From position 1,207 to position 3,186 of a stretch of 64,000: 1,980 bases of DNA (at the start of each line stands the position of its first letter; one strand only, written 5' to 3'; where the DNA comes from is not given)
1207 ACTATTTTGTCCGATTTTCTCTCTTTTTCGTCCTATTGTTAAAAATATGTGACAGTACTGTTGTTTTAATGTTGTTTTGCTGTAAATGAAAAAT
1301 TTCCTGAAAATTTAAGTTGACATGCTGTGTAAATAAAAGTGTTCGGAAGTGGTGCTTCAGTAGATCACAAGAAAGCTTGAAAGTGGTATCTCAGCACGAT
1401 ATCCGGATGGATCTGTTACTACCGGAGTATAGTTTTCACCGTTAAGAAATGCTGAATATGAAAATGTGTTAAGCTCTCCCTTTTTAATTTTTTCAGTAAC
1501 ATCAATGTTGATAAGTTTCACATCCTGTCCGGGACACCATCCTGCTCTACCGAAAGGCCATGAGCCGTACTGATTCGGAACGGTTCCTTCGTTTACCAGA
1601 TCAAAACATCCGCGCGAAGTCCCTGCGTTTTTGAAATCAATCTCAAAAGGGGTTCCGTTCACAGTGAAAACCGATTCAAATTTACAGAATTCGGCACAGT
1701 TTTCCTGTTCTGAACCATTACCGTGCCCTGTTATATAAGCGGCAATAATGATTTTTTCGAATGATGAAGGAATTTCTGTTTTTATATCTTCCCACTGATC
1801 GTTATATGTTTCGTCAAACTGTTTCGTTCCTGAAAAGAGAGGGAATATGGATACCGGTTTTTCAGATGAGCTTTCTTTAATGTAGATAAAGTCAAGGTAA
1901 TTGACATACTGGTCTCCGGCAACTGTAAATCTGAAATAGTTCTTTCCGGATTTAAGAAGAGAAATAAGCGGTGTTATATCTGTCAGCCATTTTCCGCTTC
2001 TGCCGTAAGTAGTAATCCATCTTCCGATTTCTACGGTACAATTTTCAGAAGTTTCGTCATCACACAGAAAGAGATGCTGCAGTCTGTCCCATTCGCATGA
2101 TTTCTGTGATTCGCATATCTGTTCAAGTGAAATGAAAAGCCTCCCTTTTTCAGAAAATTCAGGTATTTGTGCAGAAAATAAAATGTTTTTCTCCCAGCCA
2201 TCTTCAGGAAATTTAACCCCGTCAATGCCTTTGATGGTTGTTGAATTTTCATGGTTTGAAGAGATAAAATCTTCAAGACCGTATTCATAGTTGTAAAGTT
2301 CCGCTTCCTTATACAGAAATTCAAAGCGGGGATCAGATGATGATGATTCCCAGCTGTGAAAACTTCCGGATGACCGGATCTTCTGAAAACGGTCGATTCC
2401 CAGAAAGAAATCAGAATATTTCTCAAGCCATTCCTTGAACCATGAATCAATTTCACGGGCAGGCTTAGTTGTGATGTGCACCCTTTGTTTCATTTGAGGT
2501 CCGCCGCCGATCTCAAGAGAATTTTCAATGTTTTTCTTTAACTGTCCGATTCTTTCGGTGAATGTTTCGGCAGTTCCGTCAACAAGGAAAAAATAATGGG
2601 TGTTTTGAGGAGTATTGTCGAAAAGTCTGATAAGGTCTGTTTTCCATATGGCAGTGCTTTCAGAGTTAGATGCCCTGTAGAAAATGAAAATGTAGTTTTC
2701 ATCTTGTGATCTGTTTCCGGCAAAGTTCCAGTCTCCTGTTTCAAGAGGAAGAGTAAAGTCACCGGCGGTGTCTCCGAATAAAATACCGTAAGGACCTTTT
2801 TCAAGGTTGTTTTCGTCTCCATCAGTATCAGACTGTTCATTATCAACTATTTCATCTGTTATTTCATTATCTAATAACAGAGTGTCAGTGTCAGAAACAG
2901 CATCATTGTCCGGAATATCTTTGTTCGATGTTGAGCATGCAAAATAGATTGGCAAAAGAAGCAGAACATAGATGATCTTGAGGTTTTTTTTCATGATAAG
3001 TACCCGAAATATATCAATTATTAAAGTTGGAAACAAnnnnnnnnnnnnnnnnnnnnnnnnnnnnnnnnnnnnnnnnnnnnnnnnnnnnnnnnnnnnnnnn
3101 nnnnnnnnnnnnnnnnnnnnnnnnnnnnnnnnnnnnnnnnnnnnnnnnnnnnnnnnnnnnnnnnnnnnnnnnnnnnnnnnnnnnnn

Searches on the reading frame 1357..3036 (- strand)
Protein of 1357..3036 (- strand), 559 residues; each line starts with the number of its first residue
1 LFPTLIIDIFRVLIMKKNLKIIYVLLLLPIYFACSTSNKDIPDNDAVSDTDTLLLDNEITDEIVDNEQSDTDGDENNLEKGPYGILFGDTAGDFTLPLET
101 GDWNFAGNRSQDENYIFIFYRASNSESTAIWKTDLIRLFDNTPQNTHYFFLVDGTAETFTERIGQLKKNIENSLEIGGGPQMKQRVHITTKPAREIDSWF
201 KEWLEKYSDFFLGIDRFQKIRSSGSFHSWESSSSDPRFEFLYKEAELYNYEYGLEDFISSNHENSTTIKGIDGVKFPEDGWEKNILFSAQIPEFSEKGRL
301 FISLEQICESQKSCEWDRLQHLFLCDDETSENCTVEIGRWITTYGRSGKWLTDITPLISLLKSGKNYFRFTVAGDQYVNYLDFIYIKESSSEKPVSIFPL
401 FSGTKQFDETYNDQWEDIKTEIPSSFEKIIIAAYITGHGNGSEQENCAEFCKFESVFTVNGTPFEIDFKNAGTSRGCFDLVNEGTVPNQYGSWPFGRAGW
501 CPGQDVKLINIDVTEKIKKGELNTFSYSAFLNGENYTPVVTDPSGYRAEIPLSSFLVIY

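Call 6: search_protein_families(library=pfam, proteins=[window:1357-3036:-], max_evalue=0.001)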
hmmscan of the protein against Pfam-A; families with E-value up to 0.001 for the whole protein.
window:1357-3036:- (559 aa): 2 families
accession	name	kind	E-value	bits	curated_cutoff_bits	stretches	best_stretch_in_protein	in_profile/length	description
PF09113.15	N-glycanase_C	-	8.7e-21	74.6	25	1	410-557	5-140/140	Peptide-N-glycosidase F, C terminal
PF09112.15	N-glycanase_N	-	1.2e-05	25.6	22.4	0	329-377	103-164/177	Peptide-N-glycosidase F, N terminal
